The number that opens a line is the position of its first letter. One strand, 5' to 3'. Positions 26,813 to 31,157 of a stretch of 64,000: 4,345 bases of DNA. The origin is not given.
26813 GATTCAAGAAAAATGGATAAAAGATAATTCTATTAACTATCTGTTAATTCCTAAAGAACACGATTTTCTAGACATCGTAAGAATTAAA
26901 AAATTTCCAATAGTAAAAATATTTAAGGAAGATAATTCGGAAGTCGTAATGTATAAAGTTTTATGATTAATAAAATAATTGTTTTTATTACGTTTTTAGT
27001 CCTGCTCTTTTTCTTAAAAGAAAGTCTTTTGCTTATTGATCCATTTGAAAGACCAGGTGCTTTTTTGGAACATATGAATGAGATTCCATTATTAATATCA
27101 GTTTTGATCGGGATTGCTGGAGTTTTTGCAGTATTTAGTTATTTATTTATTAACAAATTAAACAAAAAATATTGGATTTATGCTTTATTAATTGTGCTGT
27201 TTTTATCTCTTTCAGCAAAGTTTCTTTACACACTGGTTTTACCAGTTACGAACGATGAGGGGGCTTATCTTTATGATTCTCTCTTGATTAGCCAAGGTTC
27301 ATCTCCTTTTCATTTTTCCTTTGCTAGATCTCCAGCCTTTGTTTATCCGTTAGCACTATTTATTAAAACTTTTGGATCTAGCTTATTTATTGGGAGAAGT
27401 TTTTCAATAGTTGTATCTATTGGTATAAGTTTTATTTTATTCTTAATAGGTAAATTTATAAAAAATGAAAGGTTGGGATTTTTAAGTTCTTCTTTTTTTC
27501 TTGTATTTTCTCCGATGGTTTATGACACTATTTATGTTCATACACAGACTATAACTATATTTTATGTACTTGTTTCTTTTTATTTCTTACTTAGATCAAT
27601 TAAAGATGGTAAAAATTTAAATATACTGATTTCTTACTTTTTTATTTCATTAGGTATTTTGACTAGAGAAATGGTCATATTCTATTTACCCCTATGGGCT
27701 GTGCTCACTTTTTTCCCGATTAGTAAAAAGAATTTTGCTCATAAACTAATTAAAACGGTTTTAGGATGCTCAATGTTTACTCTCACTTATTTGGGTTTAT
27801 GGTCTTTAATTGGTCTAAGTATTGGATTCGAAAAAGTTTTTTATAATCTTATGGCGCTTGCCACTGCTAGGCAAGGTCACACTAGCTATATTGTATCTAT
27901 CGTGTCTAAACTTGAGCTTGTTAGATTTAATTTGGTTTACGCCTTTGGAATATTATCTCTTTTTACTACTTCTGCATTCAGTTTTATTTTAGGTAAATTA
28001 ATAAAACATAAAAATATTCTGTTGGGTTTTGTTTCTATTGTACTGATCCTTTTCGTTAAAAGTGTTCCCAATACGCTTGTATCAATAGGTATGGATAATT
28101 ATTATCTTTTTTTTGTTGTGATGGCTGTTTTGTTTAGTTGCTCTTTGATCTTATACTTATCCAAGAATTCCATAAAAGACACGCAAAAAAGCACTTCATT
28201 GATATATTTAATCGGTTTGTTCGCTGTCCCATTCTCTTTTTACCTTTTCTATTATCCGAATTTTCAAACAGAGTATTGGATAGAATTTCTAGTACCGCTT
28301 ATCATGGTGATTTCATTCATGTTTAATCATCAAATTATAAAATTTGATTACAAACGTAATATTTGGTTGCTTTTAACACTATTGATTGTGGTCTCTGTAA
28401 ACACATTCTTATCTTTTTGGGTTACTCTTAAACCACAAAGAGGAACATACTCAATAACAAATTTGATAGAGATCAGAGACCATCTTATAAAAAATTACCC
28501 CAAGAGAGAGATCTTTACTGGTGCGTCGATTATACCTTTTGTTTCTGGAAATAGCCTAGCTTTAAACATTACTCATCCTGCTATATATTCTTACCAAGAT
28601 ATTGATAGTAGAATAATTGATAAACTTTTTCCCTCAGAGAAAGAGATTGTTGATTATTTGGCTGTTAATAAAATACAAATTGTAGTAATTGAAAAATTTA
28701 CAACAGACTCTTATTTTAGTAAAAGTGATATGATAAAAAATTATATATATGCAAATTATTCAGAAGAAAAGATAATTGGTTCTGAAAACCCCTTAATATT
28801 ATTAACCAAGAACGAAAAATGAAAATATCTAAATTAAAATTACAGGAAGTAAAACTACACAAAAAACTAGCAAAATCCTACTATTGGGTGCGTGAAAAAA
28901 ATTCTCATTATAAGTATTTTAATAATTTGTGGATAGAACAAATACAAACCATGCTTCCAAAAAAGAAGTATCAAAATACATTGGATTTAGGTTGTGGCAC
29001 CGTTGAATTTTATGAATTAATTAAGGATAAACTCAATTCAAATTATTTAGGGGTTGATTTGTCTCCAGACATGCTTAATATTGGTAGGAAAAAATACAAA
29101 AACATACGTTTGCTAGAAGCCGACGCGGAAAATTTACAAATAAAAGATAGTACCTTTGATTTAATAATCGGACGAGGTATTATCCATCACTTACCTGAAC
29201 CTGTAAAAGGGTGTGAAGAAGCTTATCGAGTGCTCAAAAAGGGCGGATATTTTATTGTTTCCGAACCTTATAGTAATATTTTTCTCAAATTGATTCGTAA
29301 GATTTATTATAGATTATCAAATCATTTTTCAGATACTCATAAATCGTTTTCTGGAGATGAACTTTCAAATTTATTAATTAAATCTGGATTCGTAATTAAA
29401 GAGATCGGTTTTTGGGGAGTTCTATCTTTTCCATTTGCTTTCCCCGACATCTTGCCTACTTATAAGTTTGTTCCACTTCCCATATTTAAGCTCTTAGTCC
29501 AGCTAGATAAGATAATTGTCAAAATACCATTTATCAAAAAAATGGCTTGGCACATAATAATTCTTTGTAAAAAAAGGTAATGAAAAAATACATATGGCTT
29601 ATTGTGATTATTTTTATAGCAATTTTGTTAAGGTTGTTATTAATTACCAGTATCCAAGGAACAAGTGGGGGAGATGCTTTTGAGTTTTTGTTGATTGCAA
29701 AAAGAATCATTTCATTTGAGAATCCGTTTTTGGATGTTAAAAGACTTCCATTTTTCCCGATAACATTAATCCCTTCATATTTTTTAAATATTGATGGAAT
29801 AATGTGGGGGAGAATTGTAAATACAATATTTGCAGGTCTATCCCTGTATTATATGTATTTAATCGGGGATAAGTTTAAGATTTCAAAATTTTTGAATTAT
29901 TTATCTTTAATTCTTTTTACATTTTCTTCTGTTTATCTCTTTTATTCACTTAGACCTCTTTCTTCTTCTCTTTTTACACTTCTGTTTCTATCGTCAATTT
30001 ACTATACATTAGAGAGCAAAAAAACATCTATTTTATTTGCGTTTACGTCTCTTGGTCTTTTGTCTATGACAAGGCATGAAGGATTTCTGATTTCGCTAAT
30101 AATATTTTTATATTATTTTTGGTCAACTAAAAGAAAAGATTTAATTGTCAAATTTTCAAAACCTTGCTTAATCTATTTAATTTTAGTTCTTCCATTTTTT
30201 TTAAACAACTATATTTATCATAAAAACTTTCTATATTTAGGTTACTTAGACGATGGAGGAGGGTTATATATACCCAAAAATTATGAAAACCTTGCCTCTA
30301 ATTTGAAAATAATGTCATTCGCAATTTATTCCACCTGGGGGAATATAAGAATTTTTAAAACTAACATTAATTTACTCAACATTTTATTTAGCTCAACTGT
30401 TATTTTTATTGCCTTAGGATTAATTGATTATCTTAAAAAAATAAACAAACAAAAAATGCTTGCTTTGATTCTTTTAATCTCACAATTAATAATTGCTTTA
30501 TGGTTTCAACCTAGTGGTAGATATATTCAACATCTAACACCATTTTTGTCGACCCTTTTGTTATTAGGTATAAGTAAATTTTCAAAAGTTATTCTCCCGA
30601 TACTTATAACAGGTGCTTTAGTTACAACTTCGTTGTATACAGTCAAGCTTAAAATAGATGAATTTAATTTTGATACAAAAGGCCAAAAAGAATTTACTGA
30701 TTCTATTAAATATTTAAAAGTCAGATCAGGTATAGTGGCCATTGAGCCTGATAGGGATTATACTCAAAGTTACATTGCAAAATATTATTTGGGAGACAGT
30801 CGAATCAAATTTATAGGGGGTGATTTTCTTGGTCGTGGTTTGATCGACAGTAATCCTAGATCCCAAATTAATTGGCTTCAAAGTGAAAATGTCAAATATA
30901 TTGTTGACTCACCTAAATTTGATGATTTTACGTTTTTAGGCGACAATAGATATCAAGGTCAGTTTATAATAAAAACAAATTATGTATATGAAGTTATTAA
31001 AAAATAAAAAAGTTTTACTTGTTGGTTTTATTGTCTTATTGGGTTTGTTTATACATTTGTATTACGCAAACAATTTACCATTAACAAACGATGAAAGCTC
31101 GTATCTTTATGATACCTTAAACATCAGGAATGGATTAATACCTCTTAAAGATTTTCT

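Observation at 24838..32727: Tandem duplication of a three-gene module: methyltransferase, membrane protein A, GT-C B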

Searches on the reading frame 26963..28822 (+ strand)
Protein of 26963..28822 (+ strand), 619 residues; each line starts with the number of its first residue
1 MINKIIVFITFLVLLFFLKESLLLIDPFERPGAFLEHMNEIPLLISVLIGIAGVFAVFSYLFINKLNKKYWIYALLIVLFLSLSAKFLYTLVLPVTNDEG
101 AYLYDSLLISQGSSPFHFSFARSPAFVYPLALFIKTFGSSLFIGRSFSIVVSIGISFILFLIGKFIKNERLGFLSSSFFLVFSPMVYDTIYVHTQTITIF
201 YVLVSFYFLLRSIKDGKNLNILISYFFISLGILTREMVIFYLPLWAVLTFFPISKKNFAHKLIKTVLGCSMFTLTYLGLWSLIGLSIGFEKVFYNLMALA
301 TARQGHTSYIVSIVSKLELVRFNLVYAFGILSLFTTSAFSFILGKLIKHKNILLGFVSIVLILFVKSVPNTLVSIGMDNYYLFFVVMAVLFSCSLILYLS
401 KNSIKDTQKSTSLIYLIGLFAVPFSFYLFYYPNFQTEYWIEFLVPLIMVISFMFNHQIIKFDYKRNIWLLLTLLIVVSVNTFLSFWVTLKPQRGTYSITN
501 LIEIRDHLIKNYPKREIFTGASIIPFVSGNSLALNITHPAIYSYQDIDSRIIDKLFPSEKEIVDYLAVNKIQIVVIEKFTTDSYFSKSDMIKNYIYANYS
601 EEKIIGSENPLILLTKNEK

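Call 6: search_protein_families(library=pfam, proteins=[window:26963-28822:+], max_evalue=0.01)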
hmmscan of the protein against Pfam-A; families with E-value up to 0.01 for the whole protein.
window:26963-28822:+ (619 aa): 1 family
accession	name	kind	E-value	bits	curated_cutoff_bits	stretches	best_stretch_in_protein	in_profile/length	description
PF13231.12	PMT_2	-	4.3e-09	37.2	26.1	1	123-271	3-151/160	Dolichyl-phosphate-mannose-protein mannosyltransferase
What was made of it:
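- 26963..28822 (+): B, a 619 aa GT-C glycosyltransferase (PMT_2 type). It has invariant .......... in the first outer loop, an N-terminal extension of about 65 aa that B' lacks, and a C-terminal alpha/beta domain. Pfam PMT_2 37.2 bits (call 6).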

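Call 53: search_solved_structures(query=A2, max_evalue=1, show_alignments=2)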
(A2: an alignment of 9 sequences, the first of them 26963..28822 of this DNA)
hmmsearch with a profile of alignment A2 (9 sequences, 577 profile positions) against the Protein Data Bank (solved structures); distinct sequences matched with E-value up to 1: 0.

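Call 55: find_homologous_proteins(query=window:26963-28822:+)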
Query window:26963-28822:+ (619 aa): 9 proteins with E <= 0.001 among 8000 candidates.
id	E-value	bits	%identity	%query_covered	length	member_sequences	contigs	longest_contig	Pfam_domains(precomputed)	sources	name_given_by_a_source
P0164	0.0e+0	1306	100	100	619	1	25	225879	PF13231.13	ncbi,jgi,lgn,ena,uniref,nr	ncbi:MAG: hypothetical protein UR39_C0001G0133 [Candidatus Woesebacteria bacterium GW2011_GWA1_33_30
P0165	3.3e-279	946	71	100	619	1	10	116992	PF13231.13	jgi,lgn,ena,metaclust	metaclust:\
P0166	5.6e-147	509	44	99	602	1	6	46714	PF13231.13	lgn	-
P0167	6.4e-135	469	41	97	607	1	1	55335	PF13231.13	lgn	-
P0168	8.9e-126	439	40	100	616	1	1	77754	PF13231.13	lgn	-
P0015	1.9e-25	108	32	26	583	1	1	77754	PF13231.13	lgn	-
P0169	1.4e-20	92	27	23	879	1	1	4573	PF13231.13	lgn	-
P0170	1.5e-15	75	29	22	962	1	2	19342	PF13231.13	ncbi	-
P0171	2.4e-15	74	24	94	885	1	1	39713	-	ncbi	-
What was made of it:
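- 26963..28822 (+): Woesebacteria GW2011_GWA1_33_30 (call 55).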

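Call 67: predict_structure(alignment_id=A5)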
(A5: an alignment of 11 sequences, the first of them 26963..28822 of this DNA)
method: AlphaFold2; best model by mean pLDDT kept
length: 619 residues; sequences in the alignment: 11
mean_pLDDT: 76.8   pTM: 0.82
mean pLDDT of the five models: 76.8, 73.8, 73.2, 72.1, 70.7
residues with pLDDT >= 90: 162; 70-90: 286; 50-70: 82; < 50: 89
segments of 3 or more residues with pLDDT < 50: 2-6, 9-20, 116-121, 347-409
pLDDT, mean of each block of 10 residues (from residue 1): 47 44 70 87 90 88 81 87 91 85 85 57 80 90 91 95 90 93 89 89 96 89 96 86 83 78 91 88 75 67 63 72 71 75 54 42 38 39 43 46 43 81 77 69 88 78 63 82 85 83 94 88 88 69 60 76 91 87 75 92 88 87
secondary structure, 60 per line:
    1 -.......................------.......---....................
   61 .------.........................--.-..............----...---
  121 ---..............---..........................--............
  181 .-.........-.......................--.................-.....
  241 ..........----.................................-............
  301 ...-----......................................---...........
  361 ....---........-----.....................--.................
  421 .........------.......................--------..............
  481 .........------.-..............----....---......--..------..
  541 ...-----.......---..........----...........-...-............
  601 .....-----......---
elements in order: H2-24 H31-37 H41-61 H68-92 H97-110 H124-137 H141-166 H169-181 H183-191 H193-215 H218-234 H236-250 H255-287 H289-303 H309-346 H350-364 H368-375 H381-401 H404-429 H436-458 H467-489 H498-511 E516-519 H523-528 H539-543 H549-555 H559-568 E573-577 H578-583 H589-598 E599-605 E611-616
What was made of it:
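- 26963..28822 (+): AF2 pLDDT 76.8, pTM 0.82 (call 67).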

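Call 70: fold_search(model_id=the predicted structure, library=pdb)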
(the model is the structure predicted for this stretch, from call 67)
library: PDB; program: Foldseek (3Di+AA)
matches with E <= 10: 318; with E <= 0.001: 24
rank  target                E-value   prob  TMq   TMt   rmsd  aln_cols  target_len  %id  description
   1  8agc_A                1.0e-06  1.00  0.46  0.42  17.1       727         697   12  Structure of yeast oligosaccharylransferase complex with lipid-linked oligosaccharide and non-acceptor peptide bound (released 2022-12-07)
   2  8age_A                1.2e-06  1.00  0.45  0.44  14.8       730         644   11  Structure of yeast oligosaccharylransferase complex with acceptor peptide bound (released 2022-12-07)
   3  6ezn_F                1.6e-06  1.00  0.46  0.44  14.8       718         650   12  Cryo-EM structure of the yeast oligosaccharyltransferase (OST) complex (released 2018-01-17)
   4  8agb_A                2.4e-06  1.00  0.44  0.43  14.2       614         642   13  Structure of yeast oligosaccharylransferase complex with lipid-linked oligosaccharide bound (released 2022-12-07)
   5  8b6l_I                3.1e-06  1.00  0.43  0.39  19.1       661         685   11  Subtomogram average of the human Sec61-TRAP-OSTA-translocon (released 2022-12-07)
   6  7oci_F                4.9e-06  1.00  0.45  0.44  12.9       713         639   12  Cryo-EM structure of yeast Ost6p containing oligosaccharyltransferase complex (released 2022-02-16)
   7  9n9j_I                9.3e-06  1.00  0.42  0.38  19.8       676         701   13  Structure of a GRP94 folding intermediate engaged with a CCDC134- and FKBP11-bound secretory translocon (released 2025-11-19)
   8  5f15                  1.3e-05  1.00  0.50  0.56   7.3       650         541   10  Crystal Structure of ArnT from Cupriavidus metallidurans bound to Undecaprenyl phosphate (released 2016-02-17)
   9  6gxc_A                1.4e-05  1.00  0.40  0.36  13.7       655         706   14  Bacterial oligosaccharyltransferase PglB in complex with an inhibitory peptide and a reactive lipid-linked oligosaccha (released 2018-11-14)
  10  3wak                  1.6e-05  1.00  0.42  0.32  16.2       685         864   11  Crystal structure of the Archaeoglobus fulgidus oligosaccharyltransferase (O29867_ARCFU) in the apo form (released 2013-10-30)
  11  6s7o_A                2.0e-05  1.00  0.44  0.42  15.6       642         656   11  Cryo-EM structure of human oligosaccharyltransferase complex OST-A (released 2019-12-18)
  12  5ogl_A                2.2e-05  1.00  0.39  0.35  14.2       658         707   14  Structure of bacterial oligosaccharyltransferase PglB in complex with an acceptor peptide and an lipid-linked oligosac (released 2017-10-25)
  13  5ezm                  2.5e-05  1.00  0.44  0.50  16.5       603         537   11  Crystal Structure of ArnT from Cupriavidus metallidurans in the apo state (released 2016-02-17)
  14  7e9s_A                3.0e-05  1.00  0.43  0.32  17.9       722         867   11  Archaeal oligosaccharyltransferase AglB from Archaeoglobus fulgidus in complex with an inhibitory peptide and a dolich (released 2021-09-08)
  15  3waj                  3.1e-05  1.00  0.44  0.36  15.9       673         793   12  Crystal structure of the Archaeoglobus fulgidus oligosaccharyltransferase (O29867_ARCFU) complex with Zn and sulfate (released 2013-10-30)
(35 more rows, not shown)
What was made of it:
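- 26963..28822 (+): Foldseek top hits are STT3, ArnT, PglB and AglB (call 70).
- On GT-C fold glycosyltransferase superfamily: Foldseek hits STT3, ArnT and PglB at E 1e-6 to 1e-5 (calls 67, 70).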

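Call 73: search_protein_families(library=ncbifam, proteins=[window:26963-28822:+], max_evalue=0.001)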
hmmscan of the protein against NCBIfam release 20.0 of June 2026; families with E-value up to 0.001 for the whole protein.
window:26963-28822:+ (619 aa): 0 families

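Call 78: find_encoding_contigs(protein=P0171, flank=6000, max_places=1)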
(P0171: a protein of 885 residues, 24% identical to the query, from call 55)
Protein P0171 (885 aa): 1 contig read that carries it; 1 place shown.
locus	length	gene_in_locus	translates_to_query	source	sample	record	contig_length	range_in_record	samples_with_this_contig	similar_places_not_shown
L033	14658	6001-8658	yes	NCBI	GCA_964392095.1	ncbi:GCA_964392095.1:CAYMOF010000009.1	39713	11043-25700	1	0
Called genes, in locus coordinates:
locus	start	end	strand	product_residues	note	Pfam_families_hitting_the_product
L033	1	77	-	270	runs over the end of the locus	PF00078:RVT_1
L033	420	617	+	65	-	-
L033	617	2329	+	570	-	-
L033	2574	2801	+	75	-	-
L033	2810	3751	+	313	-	PF00535:Glycos_transf_2, PF10111:Glyco_tranf_2_2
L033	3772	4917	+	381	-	PF13439:Glyco_transf_4, PF13579:Glyco_trans_4_4, PF20706:GT4-conflict, PF00534:Glycos_transf_1, PF13692:Glyco_trans_1_4, PF13524:Glyco_trans_1_2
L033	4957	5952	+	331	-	PF01073:3Beta_HSD, PF01370:Epimerase, PF02719:Polysacc_synt_2, PF04321:RmlD_sub_bind, PF16363:GDP_Man_Dehyd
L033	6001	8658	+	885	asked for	-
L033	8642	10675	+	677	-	PF02366:PMT, PF13231:PMT_2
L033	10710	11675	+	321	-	PF18884:TSP3_bac (faint)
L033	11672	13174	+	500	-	PF13231:PMT_2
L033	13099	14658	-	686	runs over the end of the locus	PF09586:YfhO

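Call 79: find_encoding_contigs(protein=P0170, flank=6000, max_places=1)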
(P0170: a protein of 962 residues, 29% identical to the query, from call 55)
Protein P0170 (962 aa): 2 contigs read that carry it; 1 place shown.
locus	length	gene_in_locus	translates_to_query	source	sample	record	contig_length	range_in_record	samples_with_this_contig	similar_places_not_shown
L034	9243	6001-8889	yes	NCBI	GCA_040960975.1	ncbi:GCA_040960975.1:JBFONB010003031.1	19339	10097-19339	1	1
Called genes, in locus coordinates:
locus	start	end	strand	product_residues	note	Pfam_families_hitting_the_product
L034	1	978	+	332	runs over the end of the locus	PF00535:Glycos_transf_2, PF10111:Glyco_tranf_2_2, PF13641:Glyco_tranf_2_3, PF13632:Glyco_trans_2_3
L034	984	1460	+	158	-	PF25084:LbH_EIF2B (faint), PF25087:GMPPB_C (faint), PF00132:Hexapep, PF14602:Hexapep_2 (weak)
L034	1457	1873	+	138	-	PF05523:FdtA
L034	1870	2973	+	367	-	PF01041:DegT_DnrJ_EryC1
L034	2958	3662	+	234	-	PF00132:Hexapep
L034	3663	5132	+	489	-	PF01943:Polysacc_synt, PF13440:Polysacc_synt_3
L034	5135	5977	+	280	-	PF00535:Glycos_transf_2, PF10111:Glyco_tranf_2_2, PF13641:Glyco_tranf_2_3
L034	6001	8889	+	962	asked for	PF13231:PMT_2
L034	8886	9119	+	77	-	-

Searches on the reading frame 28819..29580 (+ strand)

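Call 6: search_protein_families(library=pfam, proteins=[window:28819-29580:+], max_evalue=0.01)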
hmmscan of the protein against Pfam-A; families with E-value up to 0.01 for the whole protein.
window:28819-29580:+ (253 aa): 10 families
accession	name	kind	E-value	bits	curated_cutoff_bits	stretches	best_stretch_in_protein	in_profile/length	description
PF08241.18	Methyltransf_11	-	7.1e-23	81.5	21.2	1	55-147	1-95/95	Methyltransferase domain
PF13847.12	Methyltransf_31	-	5.3e-20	72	27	1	49-151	2-113/145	Methyltransferase domain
PF13649.12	Methyltransf_25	-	8.7e-20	71.7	27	1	55-143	2-97/97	Methyltransferase domain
PF01209.24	Ubie_methyltran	-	1.2e-16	61.2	20.1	1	35-169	32-172/233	ubiE/COQ5 methyltransferase family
PF13489.12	Methyltransf_23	-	3.1e-16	60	27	1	36-193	7-161/164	Methyltransferase domain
PF08242.18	Methyltransf_12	-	1.7e-15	58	30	1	55-145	1-98/98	Methyltransferase domain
PF07021.18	MetW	-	0.001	19.2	21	1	52-141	15-104/193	Methionine biosynthesis protein MetW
PF05148.21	Methyltransf_8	-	0.0012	19.2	27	1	42-154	64-163/219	Hypothetical methyltransferase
PF05219.18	DREV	-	0.0055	16.3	26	1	38-193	83-235/265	DREV methyltransferase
PF03291.22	mRNA_G-N7_MeTrfase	-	0.006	16.2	26.6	0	21-103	34-114/315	mRNA (guanine-N(7))-methyltransferase domain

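Call 73: search_protein_families(library=ncbifam, proteins=[window:28819-29580:+], max_evalue=0.001)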
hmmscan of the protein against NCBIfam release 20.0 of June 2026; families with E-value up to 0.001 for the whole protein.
window:28819-29580:+ (253 aa): 31 families (the best 25 are shown)
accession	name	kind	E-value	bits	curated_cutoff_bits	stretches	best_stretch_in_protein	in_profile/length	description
TIGR01934.1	MenG_MenH_UbiE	subfamily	2.8e-19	69.3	158.35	1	35-163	24-156/223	ubiquinone/menaquinone biosynthesis methyltransferase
NF001244.0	PRK00216.1-5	equivalog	1.1e-17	64.1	216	1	35-164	33-172/236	bifunctional demethylmenaquinone methyltransferase/2-methoxy-6-polyprenyl-1,4-benzoquinol methylase UbiE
NF045667.1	MTase_DVU1556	equivalog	3.3e-17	62.7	155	1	49-151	21-123/213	DVU_1556 family methyltransferase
TIGR02072.1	BioC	equivalog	3e-16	60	184.95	1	44-154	29-139/244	malonyl-ACP O-methyltransferase BioC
NF041537.1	ArsM_AhpD_UU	exception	7e-15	54.6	510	1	52-195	78-226/345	arsenite methyltransferase/AhpD domain selenoprotein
NF052510.1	methyltran_MpqE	exception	1.9e-13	50.3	335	1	37-164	33-167/234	methyl-plastoquinone biosynthesis methyltransferase MpqE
NF001243.0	PRK00216.1-4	equivalog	2.2e-13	50.1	235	1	16-163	15-166/237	demethylmenaquinone methyltransferase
NF041536.1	ArsM_DUF2284_UU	exception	6.5e-13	47.8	575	1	52-194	78-225/459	arsenite methyltransferase/DUF2284 domain selenoprotein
NF001242.0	PRK00216.1-3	equivalog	1.7e-12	47.3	351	1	37-167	55-194/258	bifunctional demethylmenaquinone methyltransferase/2-methoxy-6-polyprenyl-1,4-benzoquinol methylase UbiE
NF008300.0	PRK11088.1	equivalog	3.1e-12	46.6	303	1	28-174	64-206/272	23S rRNA (guanine(745)-N(1))-methyltransferase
NF047649.1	MTase_UXPK_star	exception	1.6e-11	43.7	460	1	53-193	80-225/283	methyltransferase/UXPK-star double selenoprotein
TIGR02752.1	MenG_heptapren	equivalog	2.4e-11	43.6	419.85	1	12-164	6-165/231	demethylmenaquinone methyltransferase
NF007610.0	PRK10258.1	equivalog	5.8e-11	42.2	342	1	39-145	31-136/251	malonyl-ACP O-methyltransferase BioC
NF001241.0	PRK00216.1-2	equivalog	1.3e-10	41.4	327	1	35-165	36-164/231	demethylmenaquinone methyltransferase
NF008823.0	PRK11873.1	subfamily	2.3e-10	40.4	263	1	55-149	82-183/272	arsenite methyltransferase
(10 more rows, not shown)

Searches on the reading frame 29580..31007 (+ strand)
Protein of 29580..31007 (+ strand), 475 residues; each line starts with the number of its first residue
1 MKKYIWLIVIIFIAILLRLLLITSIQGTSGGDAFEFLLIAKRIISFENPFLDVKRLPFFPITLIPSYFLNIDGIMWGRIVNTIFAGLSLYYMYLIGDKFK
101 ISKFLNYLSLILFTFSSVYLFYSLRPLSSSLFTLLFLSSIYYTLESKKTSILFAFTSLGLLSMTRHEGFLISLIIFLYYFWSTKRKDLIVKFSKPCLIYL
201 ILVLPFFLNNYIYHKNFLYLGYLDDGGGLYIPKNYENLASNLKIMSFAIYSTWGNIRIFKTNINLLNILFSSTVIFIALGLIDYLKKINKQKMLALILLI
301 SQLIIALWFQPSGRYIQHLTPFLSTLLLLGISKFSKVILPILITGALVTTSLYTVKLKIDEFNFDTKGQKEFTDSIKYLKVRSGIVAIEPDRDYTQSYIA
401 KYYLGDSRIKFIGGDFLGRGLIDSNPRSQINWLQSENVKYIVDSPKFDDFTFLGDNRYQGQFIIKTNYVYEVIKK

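Call 6: search_protein_families(library=pfam, proteins=[window:29580-31007:+], max_evalue=0.01)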
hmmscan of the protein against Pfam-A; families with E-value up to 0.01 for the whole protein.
window:29580-31007:+ (475 aa): 0 families
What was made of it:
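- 29580..31007 (+): A', a 475 aa paralogue of A (same GT-C family). It has 28 sites that are fixed but different from the A clade. It has no Pfam hit (call 6).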

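Call 73: search_protein_families(library=ncbifam, proteins=[window:29580-31007:+], max_evalue=0.001)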
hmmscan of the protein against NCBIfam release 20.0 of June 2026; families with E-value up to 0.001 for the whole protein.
window:29580-31007:+ (475 aa): 1 family
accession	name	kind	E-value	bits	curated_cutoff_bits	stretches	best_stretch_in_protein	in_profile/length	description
NF047440.1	LA3751_2_3_fam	subfamily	4.7e-06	25.7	200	1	62-377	86-401/460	LA_3751/LA_3752 family putative glycosyltransferase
